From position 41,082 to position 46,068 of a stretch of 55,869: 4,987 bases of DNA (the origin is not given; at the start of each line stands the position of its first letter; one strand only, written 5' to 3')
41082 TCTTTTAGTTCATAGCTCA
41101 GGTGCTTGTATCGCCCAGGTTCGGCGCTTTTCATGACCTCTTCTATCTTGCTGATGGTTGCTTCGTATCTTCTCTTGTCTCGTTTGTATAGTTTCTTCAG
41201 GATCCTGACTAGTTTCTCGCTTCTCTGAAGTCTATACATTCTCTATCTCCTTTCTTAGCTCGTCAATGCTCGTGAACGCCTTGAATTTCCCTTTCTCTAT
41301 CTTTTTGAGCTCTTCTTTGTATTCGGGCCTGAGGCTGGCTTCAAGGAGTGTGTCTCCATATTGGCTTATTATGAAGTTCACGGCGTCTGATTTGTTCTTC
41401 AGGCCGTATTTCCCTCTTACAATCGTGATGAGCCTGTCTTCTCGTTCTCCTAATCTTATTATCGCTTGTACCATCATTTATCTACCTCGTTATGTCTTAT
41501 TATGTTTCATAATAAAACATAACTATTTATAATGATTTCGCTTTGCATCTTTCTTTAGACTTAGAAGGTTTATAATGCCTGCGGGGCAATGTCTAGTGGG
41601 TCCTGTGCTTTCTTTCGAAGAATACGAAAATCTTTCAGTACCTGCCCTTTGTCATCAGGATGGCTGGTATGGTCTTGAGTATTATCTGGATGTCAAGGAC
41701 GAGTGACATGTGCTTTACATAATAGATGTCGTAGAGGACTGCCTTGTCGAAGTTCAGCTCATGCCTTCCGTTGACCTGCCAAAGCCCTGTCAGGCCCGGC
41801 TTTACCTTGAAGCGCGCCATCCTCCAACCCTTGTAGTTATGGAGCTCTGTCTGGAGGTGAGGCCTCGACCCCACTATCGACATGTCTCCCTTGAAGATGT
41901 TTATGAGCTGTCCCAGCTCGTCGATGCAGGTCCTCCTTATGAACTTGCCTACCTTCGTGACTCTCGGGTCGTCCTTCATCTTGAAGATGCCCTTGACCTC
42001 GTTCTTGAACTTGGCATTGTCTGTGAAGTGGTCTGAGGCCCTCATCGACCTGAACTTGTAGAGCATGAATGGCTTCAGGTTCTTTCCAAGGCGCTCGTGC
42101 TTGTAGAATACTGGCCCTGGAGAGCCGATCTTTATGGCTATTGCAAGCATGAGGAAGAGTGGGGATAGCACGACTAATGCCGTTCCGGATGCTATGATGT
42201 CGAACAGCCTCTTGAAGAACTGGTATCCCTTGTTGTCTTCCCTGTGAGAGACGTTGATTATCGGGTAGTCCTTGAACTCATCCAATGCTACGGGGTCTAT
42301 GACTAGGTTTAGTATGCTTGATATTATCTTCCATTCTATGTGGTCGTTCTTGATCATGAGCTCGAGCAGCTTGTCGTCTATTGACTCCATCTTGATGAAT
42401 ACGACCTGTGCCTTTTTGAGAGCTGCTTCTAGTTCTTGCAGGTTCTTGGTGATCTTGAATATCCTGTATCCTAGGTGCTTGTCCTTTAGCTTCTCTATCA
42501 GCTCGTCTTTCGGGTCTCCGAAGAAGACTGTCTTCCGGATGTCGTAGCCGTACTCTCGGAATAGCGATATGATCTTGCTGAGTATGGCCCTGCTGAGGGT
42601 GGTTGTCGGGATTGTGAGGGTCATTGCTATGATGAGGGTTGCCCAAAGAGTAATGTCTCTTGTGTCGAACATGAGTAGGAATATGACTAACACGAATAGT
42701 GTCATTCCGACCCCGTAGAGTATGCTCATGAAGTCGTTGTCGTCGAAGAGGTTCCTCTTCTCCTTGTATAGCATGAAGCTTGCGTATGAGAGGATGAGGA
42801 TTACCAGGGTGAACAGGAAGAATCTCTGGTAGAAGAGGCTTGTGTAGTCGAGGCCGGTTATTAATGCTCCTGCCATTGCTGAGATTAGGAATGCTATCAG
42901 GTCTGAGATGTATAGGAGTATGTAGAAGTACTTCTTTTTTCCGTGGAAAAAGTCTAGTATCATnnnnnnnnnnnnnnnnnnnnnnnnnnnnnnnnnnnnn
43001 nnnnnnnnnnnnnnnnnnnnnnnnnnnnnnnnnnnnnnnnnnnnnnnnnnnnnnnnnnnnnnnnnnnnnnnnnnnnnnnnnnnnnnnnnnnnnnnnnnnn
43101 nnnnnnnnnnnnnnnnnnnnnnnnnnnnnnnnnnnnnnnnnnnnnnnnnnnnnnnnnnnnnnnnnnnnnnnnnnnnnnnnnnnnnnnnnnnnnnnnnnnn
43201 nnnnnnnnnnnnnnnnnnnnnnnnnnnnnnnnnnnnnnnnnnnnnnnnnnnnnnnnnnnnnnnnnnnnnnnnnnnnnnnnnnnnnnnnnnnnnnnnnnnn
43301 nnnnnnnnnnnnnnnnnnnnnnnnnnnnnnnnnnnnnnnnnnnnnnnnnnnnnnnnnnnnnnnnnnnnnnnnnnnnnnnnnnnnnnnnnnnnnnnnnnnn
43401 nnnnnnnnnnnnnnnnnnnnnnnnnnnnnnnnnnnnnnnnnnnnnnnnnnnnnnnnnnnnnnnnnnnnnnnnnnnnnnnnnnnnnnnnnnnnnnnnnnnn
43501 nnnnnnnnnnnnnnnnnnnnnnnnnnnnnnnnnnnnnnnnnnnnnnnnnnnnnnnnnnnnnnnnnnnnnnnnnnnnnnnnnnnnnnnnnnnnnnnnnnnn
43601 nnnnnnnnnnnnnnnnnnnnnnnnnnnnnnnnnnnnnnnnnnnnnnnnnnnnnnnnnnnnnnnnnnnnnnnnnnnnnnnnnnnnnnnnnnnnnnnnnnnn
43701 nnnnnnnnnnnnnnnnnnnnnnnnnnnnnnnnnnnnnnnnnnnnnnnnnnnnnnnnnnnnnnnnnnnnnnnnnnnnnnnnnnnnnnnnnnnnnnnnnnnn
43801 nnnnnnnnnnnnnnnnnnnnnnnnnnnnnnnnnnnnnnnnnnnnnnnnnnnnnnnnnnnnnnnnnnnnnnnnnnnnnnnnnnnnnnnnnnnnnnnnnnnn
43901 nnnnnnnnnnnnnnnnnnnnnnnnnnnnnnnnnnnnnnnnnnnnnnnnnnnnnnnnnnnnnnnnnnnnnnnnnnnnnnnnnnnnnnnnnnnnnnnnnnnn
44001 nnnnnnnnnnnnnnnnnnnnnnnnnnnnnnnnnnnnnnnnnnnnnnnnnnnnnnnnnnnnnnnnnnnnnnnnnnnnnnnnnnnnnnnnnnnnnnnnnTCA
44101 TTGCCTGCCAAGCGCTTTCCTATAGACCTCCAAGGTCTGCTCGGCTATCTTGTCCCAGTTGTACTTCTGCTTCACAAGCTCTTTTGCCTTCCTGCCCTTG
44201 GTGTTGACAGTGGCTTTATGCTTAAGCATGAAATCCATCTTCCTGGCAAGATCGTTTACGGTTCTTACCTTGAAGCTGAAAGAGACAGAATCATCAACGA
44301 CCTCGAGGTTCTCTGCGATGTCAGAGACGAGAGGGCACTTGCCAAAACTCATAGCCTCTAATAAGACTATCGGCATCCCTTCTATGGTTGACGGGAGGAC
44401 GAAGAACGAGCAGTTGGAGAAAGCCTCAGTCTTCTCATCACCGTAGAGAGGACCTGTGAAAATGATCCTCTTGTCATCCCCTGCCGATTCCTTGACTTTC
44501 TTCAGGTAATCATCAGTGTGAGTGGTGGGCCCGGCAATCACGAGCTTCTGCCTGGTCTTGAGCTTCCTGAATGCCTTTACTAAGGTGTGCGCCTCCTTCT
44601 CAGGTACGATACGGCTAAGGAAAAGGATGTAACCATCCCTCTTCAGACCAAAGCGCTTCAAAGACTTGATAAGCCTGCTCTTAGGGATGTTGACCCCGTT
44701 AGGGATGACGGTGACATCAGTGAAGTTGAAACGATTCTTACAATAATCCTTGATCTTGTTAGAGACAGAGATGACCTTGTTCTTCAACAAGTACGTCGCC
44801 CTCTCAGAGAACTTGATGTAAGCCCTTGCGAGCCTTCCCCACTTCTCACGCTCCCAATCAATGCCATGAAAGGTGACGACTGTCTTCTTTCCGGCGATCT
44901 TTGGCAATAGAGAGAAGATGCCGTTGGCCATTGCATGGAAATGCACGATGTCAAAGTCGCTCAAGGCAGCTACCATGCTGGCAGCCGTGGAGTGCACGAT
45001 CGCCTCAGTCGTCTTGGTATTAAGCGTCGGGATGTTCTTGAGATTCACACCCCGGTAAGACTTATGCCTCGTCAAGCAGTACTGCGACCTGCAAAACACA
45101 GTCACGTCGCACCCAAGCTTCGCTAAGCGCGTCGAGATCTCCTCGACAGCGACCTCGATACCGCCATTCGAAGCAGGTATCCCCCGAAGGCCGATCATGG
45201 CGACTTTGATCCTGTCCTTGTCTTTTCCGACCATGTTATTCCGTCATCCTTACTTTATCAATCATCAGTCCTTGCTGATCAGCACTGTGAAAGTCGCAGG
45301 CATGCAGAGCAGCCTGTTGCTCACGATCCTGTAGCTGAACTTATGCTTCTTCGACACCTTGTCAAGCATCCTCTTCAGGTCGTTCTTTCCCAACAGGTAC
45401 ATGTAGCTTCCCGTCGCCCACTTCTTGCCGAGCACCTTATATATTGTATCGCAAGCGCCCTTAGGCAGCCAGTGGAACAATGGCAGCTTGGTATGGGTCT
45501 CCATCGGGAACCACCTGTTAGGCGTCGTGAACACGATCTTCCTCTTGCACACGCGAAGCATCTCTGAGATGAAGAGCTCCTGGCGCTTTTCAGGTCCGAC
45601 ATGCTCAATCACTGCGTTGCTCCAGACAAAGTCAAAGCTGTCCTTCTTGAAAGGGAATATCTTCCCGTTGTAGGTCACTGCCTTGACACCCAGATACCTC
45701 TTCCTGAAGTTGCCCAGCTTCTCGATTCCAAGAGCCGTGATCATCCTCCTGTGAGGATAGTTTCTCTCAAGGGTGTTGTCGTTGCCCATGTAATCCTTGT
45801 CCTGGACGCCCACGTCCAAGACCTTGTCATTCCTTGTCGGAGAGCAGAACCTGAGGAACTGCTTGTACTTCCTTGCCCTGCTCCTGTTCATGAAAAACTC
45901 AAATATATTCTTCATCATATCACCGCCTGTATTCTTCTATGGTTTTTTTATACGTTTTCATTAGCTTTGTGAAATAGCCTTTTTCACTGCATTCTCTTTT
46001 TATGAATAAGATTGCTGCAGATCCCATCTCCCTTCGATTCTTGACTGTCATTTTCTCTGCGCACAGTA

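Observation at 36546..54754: Archaeosortase embedded in an 11-gene translationally coupled glycan operon beside PEF-CTERM cargo genes: an archaeal analogue of bacterial exosortase/EPS loci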

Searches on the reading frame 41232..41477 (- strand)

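Call 5: search_protein_families(library=ncbifam, proteins=[window:41232-41477:-], max_evalue=0.01)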
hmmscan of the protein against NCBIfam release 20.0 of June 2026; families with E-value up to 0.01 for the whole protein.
window:41232-41477:- (81 aa): 0 families

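Call 57: search_protein_families(library=pfam, proteins=[window:41232-41477:-], max_evalue=0.01)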
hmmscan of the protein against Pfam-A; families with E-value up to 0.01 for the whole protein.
window:41232-41477:- (81 aa): 1 family
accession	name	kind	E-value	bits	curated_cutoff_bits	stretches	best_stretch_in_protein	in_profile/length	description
PF10884.14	DUF2683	-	3.2e-05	24.5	27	1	16-76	4-66/66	Protein of unknown function (DUF2683)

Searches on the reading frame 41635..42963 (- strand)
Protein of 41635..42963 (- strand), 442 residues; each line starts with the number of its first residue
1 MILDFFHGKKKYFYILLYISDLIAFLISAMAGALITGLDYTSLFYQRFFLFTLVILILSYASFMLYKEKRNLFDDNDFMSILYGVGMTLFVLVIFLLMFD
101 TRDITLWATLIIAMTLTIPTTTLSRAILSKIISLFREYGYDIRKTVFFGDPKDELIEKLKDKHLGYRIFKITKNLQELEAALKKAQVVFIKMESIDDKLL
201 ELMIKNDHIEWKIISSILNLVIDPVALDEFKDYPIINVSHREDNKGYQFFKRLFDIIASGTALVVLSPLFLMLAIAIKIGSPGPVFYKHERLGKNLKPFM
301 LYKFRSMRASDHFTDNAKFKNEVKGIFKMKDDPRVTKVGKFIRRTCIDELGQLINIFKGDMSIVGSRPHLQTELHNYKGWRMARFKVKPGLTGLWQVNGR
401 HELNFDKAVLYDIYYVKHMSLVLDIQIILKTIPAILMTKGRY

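Call 4: search_protein_families(library=ncbifam, proteins=[window:41635-42963:-], max_evalue=0.01)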
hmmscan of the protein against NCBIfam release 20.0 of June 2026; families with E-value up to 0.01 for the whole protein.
window:41635-42963:- (442 aa): 10 families
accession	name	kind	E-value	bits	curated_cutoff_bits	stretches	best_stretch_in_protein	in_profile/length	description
TIGR03025.1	EPS_sugtrans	subfamily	6.5e-100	335.5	295.55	1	20-441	2-444/445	exopolysaccharide biosynthesis polyprenyl glycosylphosphotransferase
TIGR03023.1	WcaJ_sugtrans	equivalog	1.3e-84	285.2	410.75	1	25-440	7-451/453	undecaprenyl-phosphate glucose phosphotransferase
TIGR03022.1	WbaP_sugtrans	subfamily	3.4e-73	247.4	403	1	17-442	1-456/456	undecaprenyl-phosphate galactose phosphotransferase WbaP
NF052601.1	undeca_RfbP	equivalog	1e-63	214.8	330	1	243-440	37-240/244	undecaprenyl-phosphate galactose phosphotransferase family protein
NF041877.1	EPS_EpsZ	equivalog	2.8e-63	214.1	800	1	250-440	265-457/459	exopolysaccharide biosynthesis polyisoprenyl-phosphate hexose-1-phosphate transferase EpsZ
TIGR03013.1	EpsB_2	subfamily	9.7e-52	176.5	393.35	1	247-440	251-441/443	TIGR03013 family XrtA/PEP-CTERM system glycosyltransferase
NF007518.0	PRK10124.1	equivalog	2.9e-48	164.7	684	1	20-441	24-463/464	undecaprenyl-phosphate glucose phosphotransferase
NF011751.0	PRK15204.1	equivalog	2.8e-46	158.1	907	1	244-442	273-476/476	undecaprenyl-phosphate galactose phosphotransferase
NF050817.1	PolSacchBiosHfsE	equivalog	6.6e-43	147.1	750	1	224-436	245-460/467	polysaccharide biosynthesis protein HfsE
NF045514.1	glycotran_HepC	equivalog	4.7e-23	81.6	140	1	234-369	100-212/220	heterocyst development glycosyltransferase HepC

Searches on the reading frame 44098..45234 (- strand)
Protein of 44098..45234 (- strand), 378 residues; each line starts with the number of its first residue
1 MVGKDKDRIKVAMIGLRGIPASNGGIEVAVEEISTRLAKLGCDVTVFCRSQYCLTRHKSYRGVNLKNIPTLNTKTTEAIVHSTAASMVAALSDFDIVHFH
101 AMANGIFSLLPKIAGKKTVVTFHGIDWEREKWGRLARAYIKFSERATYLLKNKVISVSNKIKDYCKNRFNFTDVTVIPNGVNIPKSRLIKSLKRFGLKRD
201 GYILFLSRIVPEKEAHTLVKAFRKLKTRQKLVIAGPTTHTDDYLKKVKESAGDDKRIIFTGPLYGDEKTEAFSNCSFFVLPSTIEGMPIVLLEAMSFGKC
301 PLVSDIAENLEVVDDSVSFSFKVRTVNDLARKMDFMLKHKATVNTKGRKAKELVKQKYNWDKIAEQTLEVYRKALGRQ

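Call 4: search_protein_families(library=ncbifam, proteins=[window:44098-45234:-], max_evalue=0.01)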
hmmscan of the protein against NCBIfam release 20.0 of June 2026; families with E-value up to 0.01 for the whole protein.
window:44098-45234:- (378 aa): 38 families (the best 25 are shown)
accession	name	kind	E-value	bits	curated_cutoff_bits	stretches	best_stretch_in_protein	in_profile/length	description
NF046071.1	B1-4RhmsylTfaseCps2T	equivalog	1.1e-37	129.9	500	1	10-366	3-379/384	beta 1-4 rhamnosyltransferase Cps2T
TIGR02149.1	glgA_Coryne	subfamily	1.1e-32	113.7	302.4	1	10-374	2-390/391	glycogen synthase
NF038295.1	EPS_HpsP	equivalog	9.2e-30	103.9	550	1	91-373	90-386/388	hormogonium polysaccharide biosynthesis glycosyltransferase HpsP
NF041010.1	glycosy_Agl16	equivalog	4.4e-27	94.9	575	1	10-373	2-350/352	glycosylation protein Agl16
TIGR04047.1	MSMEG_0565_glyc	hypoth_equivalog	3.5e-24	85.6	259.85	1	32-373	20-373/373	MSMEG_0565 family glycosyltransferase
NF047684.1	TeichurnBiosyTuaC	equivalog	6.1e-21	74.8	550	1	83-374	98-389/391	teichuronic acid biosynthesis protein TuaC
TIGR03999.1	thiol_BshA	equivalog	1.2e-20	73.8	273.7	1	22-375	10-374/375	N-acetyl-alpha-D-glucosaminyl L-malate synthase BshA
TIGR03088.1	stp2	hypoth_equivalog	5.7e-19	68.4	409.05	1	95-375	83-374/374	TIGR03088 family PEP-CTERM/XrtA system glycosyltransferase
NF046085.1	XrtY_assoc_Gly1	equivalog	1e-18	67.4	400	1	93-374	97-384/387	XrtY-associated glycosyltransferase XYAG1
NF038229.1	Glyco4_Geo_Pelo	equivalog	1.7e-17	63.4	400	1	82-375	42-337/338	GPMC system family 4 glycosyltransferase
NF012028.0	PRK15484.1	subfamily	4.7e-17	62.1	618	1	152-369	141-373/380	lipopolysaccharide N-acetylglucosaminyltransferase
TIGR03449.1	mycothiol_MshA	equivalog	5.2e-15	55.3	462.5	1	172-375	188-404/406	D-inositol-3-phosphate glycosyltransferase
TIGR04157.1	glyco_rSAM_CFB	subfamily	1.7e-14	53.7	400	1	143-371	162-406/406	TIGR04157 family glycosyltransferase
NF053787.1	GlcN_PG_synth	equivalog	3.7e-13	49.1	480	1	138-375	131-360/361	N-acetylglucosaminyl phosphatidylglycerol synthase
TIGR04063.1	stp3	hypoth_equivalog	1.1e-12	47.6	442.05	1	165-375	173-396/397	TIGR04063 family PEP-CTERM/XrtA system glycosyltransferase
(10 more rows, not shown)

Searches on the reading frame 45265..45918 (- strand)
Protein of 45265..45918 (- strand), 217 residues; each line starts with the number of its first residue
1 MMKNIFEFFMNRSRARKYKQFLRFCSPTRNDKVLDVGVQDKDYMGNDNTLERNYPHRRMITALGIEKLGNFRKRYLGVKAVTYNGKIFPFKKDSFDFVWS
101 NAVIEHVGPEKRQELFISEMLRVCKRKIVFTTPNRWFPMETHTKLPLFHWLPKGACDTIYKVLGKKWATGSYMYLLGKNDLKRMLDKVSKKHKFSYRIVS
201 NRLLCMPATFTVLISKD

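Call 4: search_protein_families(library=ncbifam, proteins=[window:45265-45918:-], max_evalue=0.01)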
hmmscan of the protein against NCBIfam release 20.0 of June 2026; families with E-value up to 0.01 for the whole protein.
window:45265-45918:- (217 aa): 2 families
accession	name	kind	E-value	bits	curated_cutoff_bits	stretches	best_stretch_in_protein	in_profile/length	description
NF041255.1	mycofact_MftM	equivalog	0.0012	18.2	200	1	73-135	183-244/289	mycofactocin oligosaccharide methyltransferase MftM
TIGR02081.1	metW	equivalog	0.0082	15.7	189.5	0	32-134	16-111/194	methionine biosynthesis protein MetW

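Call 6: search_protein_families(library=pfam, proteins=[window:45265-45918:-], max_evalue=1)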
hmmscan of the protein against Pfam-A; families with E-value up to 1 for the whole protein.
window:45265-45918:- (217 aa): 6 families
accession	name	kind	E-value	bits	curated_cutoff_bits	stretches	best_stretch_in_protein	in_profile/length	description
PF08241.18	Methyltransf_11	-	4.7e-07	30.8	21.2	1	78-126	44-89/95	Methyltransferase domain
PF13649.12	Methyltransf_25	-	0.00017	22.7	27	1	72-126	42-95/97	Methyltransferase domain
PF13489.12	Methyltransf_23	-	0.019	15.1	27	1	10-135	1-121/164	Methyltransferase domain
PF07021.18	MetW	-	0.053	13.6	21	1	32-134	16-111/193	Methionine biosynthesis protein MetW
PF13847.12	Methyltransf_31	-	0.055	13.6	27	1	88-142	66-123/145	Methyltransferase domain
PF20767.2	DUF6839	-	0.071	13.7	24.4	0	161-201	3-43/67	Domain of unknown function (DUF6839)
